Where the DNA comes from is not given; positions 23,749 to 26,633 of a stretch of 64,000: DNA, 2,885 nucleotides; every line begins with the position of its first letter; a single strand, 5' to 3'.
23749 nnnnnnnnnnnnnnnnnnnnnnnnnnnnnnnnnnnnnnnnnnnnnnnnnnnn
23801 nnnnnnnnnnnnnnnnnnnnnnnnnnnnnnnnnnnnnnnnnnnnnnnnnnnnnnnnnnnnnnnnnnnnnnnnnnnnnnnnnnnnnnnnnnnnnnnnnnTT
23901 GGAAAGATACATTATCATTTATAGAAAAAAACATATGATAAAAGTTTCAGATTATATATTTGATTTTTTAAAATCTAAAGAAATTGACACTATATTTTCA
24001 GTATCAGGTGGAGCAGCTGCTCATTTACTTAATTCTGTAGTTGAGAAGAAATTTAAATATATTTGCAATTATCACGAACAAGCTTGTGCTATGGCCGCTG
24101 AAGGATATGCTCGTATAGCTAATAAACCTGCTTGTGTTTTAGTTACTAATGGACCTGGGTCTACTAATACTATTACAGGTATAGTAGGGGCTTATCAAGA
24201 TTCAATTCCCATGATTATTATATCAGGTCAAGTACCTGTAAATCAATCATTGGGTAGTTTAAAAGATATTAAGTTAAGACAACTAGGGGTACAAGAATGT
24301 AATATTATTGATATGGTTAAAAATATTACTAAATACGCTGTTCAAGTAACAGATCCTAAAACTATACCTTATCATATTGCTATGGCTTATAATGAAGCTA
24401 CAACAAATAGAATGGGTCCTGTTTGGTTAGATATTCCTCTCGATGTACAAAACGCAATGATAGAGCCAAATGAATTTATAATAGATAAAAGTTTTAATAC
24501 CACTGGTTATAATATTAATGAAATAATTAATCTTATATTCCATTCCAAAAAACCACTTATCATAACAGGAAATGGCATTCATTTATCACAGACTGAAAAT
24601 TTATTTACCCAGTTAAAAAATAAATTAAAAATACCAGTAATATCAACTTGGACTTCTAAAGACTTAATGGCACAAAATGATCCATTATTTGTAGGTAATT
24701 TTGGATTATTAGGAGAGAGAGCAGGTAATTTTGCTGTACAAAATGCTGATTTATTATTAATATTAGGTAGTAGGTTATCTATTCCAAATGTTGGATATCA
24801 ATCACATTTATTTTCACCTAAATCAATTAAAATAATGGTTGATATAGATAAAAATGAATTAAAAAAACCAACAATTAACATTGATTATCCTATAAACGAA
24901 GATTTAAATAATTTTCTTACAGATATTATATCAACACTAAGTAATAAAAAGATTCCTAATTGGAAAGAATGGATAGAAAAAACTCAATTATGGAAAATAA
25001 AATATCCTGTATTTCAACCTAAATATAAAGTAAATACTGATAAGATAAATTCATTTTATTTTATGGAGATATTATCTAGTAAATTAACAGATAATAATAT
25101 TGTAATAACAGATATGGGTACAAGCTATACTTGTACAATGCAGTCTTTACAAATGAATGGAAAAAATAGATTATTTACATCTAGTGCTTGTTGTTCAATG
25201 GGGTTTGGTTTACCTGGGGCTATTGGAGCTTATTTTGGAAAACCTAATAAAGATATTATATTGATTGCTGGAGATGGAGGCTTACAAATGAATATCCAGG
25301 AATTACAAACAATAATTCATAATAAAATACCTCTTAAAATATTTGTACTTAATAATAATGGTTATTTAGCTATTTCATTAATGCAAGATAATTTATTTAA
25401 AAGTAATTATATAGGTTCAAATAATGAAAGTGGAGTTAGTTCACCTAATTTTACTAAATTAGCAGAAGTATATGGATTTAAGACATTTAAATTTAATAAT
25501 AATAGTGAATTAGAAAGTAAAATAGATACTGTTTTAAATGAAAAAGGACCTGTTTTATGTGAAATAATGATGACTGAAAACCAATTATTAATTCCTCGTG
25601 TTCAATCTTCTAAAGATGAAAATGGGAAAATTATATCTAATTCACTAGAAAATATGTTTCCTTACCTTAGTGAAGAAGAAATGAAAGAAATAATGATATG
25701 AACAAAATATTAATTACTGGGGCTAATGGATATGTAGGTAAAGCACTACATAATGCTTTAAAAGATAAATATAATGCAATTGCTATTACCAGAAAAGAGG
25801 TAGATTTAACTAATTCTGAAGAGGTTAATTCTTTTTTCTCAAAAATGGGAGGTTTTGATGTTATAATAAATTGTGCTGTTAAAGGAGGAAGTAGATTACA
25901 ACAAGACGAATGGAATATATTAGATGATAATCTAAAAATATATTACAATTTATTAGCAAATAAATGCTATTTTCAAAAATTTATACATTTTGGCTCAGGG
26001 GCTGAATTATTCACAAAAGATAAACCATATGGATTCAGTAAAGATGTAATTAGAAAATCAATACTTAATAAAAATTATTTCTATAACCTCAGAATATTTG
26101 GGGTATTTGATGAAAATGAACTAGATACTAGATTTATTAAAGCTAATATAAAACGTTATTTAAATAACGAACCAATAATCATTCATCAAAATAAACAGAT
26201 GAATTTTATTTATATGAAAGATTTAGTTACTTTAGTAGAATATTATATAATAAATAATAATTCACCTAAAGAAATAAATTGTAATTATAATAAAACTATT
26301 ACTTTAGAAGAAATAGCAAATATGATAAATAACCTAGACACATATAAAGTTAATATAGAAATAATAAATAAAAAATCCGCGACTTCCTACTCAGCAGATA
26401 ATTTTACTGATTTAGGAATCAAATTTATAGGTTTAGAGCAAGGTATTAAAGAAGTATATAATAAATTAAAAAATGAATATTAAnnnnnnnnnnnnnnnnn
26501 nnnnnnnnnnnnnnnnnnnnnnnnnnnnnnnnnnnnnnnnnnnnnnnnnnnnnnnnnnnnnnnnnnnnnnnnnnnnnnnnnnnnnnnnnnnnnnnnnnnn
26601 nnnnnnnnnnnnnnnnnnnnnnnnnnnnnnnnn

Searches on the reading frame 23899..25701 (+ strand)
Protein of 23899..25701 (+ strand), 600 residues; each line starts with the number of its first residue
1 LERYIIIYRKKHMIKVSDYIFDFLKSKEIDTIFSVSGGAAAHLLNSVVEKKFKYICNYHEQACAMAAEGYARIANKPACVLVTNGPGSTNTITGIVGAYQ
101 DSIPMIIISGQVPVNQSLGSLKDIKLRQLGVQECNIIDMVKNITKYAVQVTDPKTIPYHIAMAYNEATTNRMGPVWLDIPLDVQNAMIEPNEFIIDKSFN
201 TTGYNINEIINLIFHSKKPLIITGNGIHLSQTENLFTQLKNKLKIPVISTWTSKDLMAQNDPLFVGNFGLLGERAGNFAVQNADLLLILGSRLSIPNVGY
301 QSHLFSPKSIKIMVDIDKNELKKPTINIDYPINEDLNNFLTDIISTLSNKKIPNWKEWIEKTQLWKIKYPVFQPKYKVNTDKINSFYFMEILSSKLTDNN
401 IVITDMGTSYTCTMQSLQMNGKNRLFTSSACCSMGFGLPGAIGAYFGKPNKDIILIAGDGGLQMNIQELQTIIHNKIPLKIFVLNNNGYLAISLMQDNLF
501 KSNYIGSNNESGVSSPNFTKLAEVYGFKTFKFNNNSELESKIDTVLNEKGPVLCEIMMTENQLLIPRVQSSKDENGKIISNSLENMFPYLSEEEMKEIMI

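Call 3: search_protein_families(library=pfam, proteins=[window:23899-25701:+], max_evalue=0.001)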
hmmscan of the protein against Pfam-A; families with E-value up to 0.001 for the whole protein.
window:23899-25701:+ (600 aa): 3 families
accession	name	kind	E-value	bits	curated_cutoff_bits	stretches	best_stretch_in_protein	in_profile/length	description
PF02775.26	TPP_enzyme_C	-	4.8e-36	124.3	21.9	1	405-556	1-151/151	Thiamine pyrophosphate enzyme, C-terminal TPP binding domain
PF02776.23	TPP_enzyme_N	-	7.9e-34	116.4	26.8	1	15-118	2-106/119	Thiamine pyrophosphate enzyme, N-terminal TPP binding domain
PF00205.28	TPP_enzyme_M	-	1.2e-28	100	30.4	1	206-342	1-136/137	Thiamine pyrophosphate enzyme, central domain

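Call 4: search_protein_families(library=ncbifam, proteins=[window:23899-25701:+], max_evalue=0.001)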
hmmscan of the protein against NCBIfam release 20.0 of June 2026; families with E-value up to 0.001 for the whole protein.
window:23899-25701:+ (600 aa): 54 families (the best 25 are shown)
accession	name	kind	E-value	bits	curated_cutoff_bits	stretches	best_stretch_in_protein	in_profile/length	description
TIGR00118.1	acolac_lg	equivalog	6.9e-111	371.4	538.35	1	17-571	4-547/557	biosynthetic-type acetolactate synthase large subunit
NF005228.0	PRK06725.1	equivalog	1.9e-105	353.2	991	1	15-579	17-566/571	acetolactate synthase large subunit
NF004710.0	PRK06048.1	equivalog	1.3e-104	350.7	976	1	13-572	7-551/561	acetolactate synthase large subunit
NF004919.0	PRK06276.1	equivalog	3.2e-104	349.3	866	1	17-564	4-544/582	acetolactate synthase large subunit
NF006524.0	PRK08978.1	equivalog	1.1e-103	347.5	738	1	18-572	5-538/548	acetolactate synthase 2 catalytic subunit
NF005824.0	PRK07710.1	equivalog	7.9e-97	324.9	976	1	11-572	14-562/573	acetolactate synthase large subunit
NF005584.0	PRK07282.1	equivalog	4.7e-96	322.6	970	1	16-575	12-557/566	acetolactate synthase large subunit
NF006016.1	PRK08155.1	equivalog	2.2e-94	316.9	870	1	17-570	6-544/554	acetolactate synthase large subunit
NF006319.0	PRK08527.1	equivalog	4e-94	316.1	905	1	14-572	4-552/565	acetolactate synthase large subunit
NF006581.0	PRK09107.1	equivalog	6e-94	315.4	974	1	15-582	12-577/595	acetolactate synthase 3 large subunit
NF005651.0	PRK07418.1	subfamily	6.6e-94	315.3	942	1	12-574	17-575/617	acetolactate synthase large subunit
NF005058.0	PRK06466.1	equivalog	6.8e-90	302.2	951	1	13-564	3-553/574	acetolactate synthase 3 large subunit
NF005860.0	PRK07789.1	equivalog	7.3e-87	292.1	881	1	15-579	35-598/615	acetolactate synthase large subunit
NF006525.0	PRK08979.1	equivalog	2.9e-83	280.2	1084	1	14-566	4-553/572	acetolactate synthase 3 large subunit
NF006052.0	PRK08199.1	subfamily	2.6e-82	276.9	539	1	13-563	7-542/559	thiamine pyrophosphate protein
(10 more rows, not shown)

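Call 19: search_solved_structures(query=window:23899-25701:+, max_evalue=1e-30)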
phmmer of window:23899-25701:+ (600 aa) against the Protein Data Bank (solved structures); distinct sequences matched with E-value up to 1e-30: 53.
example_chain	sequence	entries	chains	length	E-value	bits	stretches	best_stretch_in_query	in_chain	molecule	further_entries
8rph_A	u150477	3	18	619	9.3e-107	361.1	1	12-600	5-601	Thiamine pyrophosphate-binding protein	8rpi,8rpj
6lpi_A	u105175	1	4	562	3.8e-70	240.2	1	17-569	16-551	Acetolactate synthase isozyme 1 large subunit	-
5ahk_A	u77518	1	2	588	4.5e-70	240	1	9-570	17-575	ACETOLACTATE SYNTHASE II, LARGE SUBUNIT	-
6dek_A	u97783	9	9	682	1.4e-68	235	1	22-572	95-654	Acetolactate synthase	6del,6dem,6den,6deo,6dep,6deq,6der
1jsc_A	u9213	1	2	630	7.5e-66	226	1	20-569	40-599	ACETOHYDROXY-ACID SYNTHASE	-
6u9d_A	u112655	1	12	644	8.2e-66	225.9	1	20-569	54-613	Acetolactate synthase catalytic subunit, mitochondrial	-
1n0h_A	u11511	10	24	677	9.9e-66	225.6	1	20-569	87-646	Acetolactate synthase | Acetolactate synthase, mitochondrial | Acetolactate synthase catalytic subunit, mitochondrial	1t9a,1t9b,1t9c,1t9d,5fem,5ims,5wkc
7u25_A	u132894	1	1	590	1.6e-64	221.6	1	15-575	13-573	Acetolactate synthase, chloroplastic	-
7stq_A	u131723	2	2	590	7.9e-64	219.4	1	15-575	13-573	Acetolactate synthase, chloroplastic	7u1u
1ybh_A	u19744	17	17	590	1.9e-63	218.1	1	15-575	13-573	Acetolactate synthase, chloroplast | Acetolactate synthase | Acetolactate synthase, chloroplastic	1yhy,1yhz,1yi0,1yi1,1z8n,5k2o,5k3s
6u9h_A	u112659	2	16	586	1.9e-63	218.1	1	15-575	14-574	Acetolactate synthase, chloroplastic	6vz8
8et5_A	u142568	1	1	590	4e-63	217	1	15-572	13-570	Acetolactate synthase, chloroplastic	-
3e9y_A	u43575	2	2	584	5.3e-63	216.6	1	15-575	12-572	Acetolactate synthase, chloroplastic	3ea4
7tzz_A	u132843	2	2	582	1.5e-62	215.1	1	15-574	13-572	Acetolactate synthase, chloroplastic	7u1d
7egv_A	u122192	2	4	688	1.2e-55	192.4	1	24-569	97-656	Acetolactate synthase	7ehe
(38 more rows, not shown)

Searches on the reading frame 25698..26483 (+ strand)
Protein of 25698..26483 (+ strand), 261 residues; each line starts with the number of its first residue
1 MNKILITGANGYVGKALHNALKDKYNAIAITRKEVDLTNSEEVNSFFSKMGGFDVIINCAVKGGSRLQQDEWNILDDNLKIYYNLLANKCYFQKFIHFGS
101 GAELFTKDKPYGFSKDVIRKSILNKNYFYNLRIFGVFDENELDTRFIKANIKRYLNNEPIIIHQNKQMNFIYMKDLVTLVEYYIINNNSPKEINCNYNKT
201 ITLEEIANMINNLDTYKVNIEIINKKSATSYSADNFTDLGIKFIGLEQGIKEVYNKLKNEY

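Call 3: search_protein_families(library=pfam, proteins=[window:25698-26483:+], max_evalue=0.001)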
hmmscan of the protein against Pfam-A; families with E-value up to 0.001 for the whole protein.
window:25698-26483:+ (261 aa): 2 families
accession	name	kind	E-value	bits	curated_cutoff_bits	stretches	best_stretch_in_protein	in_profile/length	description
PF01370.27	Epimerase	-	9.4e-20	71.5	20.9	1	4-194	1-238/240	NAD dependent epimerase/dehydratase family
PF04321.23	RmlD_sub_bind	-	2.9e-10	40.2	27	1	3-60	2-59/287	RmlD substrate binding domain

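Call 4: search_protein_families(library=ncbifam, proteins=[window:25698-26483:+], max_evalue=0.001)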
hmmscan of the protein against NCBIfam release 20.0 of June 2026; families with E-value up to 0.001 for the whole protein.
window:25698-26483:+ (261 aa): 5 families
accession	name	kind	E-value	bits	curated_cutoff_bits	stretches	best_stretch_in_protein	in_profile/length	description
NF047922.1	GDPFucSynFcl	equivalog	2.3e-13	50.3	500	1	2-101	3-106/308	GDP-L-fucose synthase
NF005754.0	PRK07578.1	equivalog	4.1e-09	36.6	167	1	3-60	2-63/200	short chain dehydrogenase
TIGR01214.1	rmlD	equivalog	6.5e-07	28.7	224.05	1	3-60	1-58/285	dTDP-4-dehydrorhamnose reductase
TIGR01777.1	yfcH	hypoth_equivalog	2.8e-05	23.8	207.35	1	4-73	1-75/292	TIGR01777 family oxidoreductase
NF047837.1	UDPAcbARedWbcJ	equivalog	0.00066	18.7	500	0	3-213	2-214/372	UDP-2-acetamido-2,6-beta-L-arabino-hexul-4-ose reductase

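Call 49: search_solved_structures(query=window:25698-26483:+, max_evalue=0.001)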
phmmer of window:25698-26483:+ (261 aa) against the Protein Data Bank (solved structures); distinct sequences matched with E-value up to 0.001: 7.
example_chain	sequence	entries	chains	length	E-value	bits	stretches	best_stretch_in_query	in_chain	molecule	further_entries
7anh_A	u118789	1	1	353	4.7e-06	30.3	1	2-120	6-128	GDP-L-fucose synthase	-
1vl0_A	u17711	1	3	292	1.1e-05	29.1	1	3-63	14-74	DTDP-4-dehydrorhamnose reductase, rfbD ortholog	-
8ewu_A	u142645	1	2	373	3.7e-05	27.4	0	2-72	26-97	GDP-L-fucose synthase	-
9gpi_D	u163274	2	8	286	0.0001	25.9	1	1-69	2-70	dTDP-4-dehydrorhamnose reductase, putative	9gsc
7cxt_A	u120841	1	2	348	0.00021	24.9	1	2-102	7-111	GDP-L-fucose synthase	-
7m13_A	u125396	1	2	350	0.00022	24.9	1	2-102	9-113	GDP-L-fucose synthase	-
7anc_A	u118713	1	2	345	0.00022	24.8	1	2-102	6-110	GDP-L-fucose synthase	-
